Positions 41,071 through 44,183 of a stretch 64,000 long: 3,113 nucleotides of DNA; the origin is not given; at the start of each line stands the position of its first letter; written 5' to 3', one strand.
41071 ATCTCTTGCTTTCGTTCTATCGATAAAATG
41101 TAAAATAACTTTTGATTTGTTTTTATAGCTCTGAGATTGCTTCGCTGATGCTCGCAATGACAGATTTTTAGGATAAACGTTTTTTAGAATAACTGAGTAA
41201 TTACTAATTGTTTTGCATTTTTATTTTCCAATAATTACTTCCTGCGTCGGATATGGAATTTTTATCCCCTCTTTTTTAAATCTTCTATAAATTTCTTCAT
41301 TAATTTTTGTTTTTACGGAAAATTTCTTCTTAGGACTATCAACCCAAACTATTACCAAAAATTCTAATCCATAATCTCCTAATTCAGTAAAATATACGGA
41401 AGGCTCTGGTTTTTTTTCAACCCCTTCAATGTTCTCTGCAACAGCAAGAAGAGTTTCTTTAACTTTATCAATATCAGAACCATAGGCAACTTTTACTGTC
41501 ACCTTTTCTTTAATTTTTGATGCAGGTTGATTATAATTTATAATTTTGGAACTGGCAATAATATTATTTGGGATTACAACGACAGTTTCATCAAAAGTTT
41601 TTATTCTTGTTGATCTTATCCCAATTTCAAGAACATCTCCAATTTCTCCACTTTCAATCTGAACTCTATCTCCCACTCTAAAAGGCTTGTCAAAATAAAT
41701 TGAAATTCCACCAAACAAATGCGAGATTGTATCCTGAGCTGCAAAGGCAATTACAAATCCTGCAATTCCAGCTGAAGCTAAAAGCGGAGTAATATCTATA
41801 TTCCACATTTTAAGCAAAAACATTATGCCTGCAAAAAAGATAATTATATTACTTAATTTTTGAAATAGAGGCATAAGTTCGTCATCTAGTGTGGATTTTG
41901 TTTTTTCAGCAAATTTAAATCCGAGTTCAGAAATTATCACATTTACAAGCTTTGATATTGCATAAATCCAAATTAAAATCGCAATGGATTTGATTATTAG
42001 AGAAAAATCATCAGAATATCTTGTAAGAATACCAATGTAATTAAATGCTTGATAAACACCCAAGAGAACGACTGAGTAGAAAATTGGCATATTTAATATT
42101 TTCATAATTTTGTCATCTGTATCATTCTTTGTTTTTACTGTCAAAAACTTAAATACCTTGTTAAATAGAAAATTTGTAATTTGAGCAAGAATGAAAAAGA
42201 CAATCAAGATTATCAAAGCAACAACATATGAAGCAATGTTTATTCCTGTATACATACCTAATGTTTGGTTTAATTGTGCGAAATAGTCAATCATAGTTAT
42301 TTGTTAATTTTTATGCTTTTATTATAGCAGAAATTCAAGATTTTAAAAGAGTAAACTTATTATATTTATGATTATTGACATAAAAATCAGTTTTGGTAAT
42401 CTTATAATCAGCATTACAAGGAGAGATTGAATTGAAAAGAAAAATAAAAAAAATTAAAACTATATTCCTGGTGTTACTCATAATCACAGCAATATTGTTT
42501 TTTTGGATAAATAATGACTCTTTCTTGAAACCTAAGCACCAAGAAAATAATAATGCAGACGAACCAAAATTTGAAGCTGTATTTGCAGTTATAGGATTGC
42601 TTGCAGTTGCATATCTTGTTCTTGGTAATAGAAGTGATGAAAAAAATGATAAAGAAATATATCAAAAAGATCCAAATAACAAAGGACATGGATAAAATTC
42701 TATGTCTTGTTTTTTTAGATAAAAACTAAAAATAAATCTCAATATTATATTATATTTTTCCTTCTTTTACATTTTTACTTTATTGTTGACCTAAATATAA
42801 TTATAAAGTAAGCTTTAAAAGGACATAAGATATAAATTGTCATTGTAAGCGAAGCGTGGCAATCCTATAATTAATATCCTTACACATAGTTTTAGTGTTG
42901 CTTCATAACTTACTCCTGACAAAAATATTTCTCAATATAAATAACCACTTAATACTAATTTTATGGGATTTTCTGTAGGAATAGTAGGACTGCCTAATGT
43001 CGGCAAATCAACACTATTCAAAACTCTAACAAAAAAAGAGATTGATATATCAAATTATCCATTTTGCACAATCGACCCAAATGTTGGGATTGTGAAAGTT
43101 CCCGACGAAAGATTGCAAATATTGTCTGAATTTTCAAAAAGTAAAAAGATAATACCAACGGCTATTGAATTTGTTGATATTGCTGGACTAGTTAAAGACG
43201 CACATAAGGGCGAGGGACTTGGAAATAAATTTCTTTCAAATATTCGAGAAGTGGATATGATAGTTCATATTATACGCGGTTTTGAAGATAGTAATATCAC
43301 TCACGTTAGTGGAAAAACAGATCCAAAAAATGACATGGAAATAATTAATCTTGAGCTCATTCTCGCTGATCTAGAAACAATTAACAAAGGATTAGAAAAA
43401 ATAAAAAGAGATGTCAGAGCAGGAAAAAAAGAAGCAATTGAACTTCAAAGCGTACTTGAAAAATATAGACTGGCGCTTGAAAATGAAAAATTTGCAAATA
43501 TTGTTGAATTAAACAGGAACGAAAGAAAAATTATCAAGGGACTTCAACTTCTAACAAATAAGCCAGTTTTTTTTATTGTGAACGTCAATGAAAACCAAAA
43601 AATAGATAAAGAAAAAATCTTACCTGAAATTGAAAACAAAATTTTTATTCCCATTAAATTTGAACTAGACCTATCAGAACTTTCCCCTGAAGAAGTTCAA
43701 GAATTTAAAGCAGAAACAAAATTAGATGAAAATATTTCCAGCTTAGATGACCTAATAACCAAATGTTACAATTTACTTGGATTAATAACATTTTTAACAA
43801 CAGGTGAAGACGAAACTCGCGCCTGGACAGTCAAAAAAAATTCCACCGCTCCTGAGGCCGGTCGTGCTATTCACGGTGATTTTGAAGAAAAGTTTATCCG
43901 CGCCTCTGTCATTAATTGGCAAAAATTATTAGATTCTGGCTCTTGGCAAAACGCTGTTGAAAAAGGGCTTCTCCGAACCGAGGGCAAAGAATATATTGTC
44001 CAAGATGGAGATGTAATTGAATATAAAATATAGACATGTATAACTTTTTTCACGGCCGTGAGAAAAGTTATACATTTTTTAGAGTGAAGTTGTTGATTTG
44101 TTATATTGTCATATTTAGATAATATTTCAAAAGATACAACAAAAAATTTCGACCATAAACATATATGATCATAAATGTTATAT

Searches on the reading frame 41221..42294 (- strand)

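Call 42: search_protein_families(library=ncbifam, proteins=[window:41221-42294:-], max_evalue=0.00001)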
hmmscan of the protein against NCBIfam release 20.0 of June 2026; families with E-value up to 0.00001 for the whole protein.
window:41221-42294:- (357 aa): 6 families
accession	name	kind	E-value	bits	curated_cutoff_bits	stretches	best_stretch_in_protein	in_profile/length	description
NF047602.1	MscsSHelicob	equivalog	8.9e-34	117.1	400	1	100-355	13-258/260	small-conductance mechanosensitive channel MscS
NF007662.0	PRK10334.1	subfamily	9.1e-32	110.4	321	1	100-353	31-275/286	small-conductance mechanosensitive channel MscS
NF008438.0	PRK11281.1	equivalog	2.2e-30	105.2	991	1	183-355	917-1088/1113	mechanosensitive channel MscK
NF047601.1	MscSThanab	equivalog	2.4e-29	102.7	500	1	100-355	21-276/280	small-conductance mechanosensitive channel MscS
NF008180.0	PRK10929.1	equivalog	4.4e-18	64.5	809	1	160-351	891-1081/1109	miniconductance mechanosensitive channel MscM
NF008542.0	PRK11465.1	equivalog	1.8e-13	49.7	596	1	73-353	438-722/741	mechanosensitive channel protein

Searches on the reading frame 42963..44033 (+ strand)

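Call 42: search_protein_families(library=ncbifam, proteins=[window:42963-44033:+], max_evalue=0.00001)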
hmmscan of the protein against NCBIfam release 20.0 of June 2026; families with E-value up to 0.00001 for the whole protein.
window:42963-44033:+ (356 aa): 11 families
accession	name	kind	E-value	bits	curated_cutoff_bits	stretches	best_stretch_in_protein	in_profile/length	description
TIGR00092.1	TIGR00092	equivalog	7e-123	410.4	279.2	1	1-355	1-365/368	redox-regulated ATPase YchF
NF007171.0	PRK09602.1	subfamily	8.9e-40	136.7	387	1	3-165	3-176/397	YchF-related putative GTPase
NF008955.0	PRK12297.1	equivalog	3.7e-24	85.4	406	1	5-254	162-385/429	GTPase ObgE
NF008956.1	PRK12299.1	equivalog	1.1e-23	83.8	300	1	5-185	161-308/327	GTPase ObgE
TIGR02729.1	Obg_CgtA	equivalog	8.9e-23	80.8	280.25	1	5-184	160-310/329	Obg family GTPase CgtA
NF008954.1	PRK12296.1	equivalog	1.9e-16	59.5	377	1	5-136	162-270/470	GTPase ObgE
TIGR00231.1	small_GTP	domain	6.1e-09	35.9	42.5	1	4-104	5-91/164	GTP-binding protein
TIGR00437.1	feoB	equivalog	2.7e-08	33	315.65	1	9-53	1-45/594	ferrous iron transport protein B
TIGR03594.1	GTPase_EngA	equivalog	2.1e-07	30.3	306.7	1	4-53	2-52/432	ribosome biogenesis GTPase Der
TIGR03156.1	GTP_HflX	equivalog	2.7e-07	29.8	216.75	1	3-55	190-242/351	GTPase HflX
TIGR00436.1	era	equivalog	3.4e-06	26.6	116.25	1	5-149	3-131/270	GTPase Era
